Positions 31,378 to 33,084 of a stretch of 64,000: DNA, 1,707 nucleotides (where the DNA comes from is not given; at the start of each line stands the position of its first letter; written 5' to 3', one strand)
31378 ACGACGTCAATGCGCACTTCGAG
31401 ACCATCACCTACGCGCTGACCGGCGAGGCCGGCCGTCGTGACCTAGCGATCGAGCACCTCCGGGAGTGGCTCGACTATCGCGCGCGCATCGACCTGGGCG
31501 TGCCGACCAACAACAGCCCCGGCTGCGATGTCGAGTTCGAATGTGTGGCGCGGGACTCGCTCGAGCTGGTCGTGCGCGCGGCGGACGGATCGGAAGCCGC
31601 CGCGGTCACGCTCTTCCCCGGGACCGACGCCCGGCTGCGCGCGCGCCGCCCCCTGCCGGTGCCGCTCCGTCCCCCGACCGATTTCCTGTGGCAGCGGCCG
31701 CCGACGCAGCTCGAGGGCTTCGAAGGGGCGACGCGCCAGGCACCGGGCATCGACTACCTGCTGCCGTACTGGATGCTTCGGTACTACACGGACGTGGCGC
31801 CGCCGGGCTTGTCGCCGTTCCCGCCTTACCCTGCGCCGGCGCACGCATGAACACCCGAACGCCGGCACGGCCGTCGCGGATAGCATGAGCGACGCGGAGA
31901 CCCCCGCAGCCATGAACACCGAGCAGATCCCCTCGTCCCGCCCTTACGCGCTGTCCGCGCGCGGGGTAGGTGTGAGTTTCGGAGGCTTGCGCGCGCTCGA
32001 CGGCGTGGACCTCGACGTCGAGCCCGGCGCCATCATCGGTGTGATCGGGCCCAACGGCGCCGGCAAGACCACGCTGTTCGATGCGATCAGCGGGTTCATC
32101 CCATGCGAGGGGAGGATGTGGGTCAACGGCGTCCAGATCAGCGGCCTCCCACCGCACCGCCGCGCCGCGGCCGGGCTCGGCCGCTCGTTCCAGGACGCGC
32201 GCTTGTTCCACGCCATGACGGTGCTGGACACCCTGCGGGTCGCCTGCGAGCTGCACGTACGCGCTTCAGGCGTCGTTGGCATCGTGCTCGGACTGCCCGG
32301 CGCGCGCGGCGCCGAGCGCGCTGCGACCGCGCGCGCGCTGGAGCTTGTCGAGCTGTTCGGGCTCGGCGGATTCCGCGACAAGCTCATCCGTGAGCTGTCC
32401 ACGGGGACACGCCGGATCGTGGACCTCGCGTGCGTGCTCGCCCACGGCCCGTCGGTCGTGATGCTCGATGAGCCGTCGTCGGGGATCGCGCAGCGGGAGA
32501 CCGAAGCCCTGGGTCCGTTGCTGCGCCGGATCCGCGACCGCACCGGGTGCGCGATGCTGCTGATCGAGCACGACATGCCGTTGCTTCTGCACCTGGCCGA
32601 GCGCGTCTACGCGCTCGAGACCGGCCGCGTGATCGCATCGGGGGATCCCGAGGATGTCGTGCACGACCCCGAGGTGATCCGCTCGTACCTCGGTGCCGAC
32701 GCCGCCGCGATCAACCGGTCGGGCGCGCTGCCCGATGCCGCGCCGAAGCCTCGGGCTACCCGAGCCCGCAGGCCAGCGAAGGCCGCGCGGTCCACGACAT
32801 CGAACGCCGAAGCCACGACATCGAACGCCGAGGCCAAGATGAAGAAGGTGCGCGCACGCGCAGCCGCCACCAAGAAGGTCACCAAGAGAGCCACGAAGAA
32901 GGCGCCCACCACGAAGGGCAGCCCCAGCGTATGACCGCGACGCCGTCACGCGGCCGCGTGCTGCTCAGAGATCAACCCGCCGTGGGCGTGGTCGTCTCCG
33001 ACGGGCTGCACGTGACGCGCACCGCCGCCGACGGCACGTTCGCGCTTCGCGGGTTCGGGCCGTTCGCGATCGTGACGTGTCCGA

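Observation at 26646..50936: Recurrent AT-rich tandem-direct-repeat motif plus GC palindrome at five intergenic sites, all in the same chromosomal orientation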

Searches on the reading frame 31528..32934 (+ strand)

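Call 10: search_protein_families(library=pfam, proteins=[window:31528-32934:+])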
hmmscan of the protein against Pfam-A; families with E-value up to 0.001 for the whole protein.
window:31528-32934:+ (468 aa): 6 families
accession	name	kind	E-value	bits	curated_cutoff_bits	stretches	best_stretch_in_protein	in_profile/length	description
PF00005.33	ABC_tran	-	4.8e-26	92.4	25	1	157-317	1-136/137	ABC transporter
PF12399.14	BCA_ABC_TP_C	-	5e-10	39.2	25.5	1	367-393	1-27/27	Branched-chain amino acid ATP-binding cassette transporter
PF13304.12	AAA_21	-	8.3e-09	36.4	27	1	170-189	2-21/304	AAA domain, putative AbiEii toxin, Type IV TA system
PF13476.12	AAA_23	-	3.7e-05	24.9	27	1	153-188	6-40/201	AAA domain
PF13555.12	AAA_29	-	9.4e-05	22.5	27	1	158-190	13-45/61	P-loop containing region of AAA domain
PF13604.12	AAA_30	-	0.00074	19.7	27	0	169-233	20-74/191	AAA domain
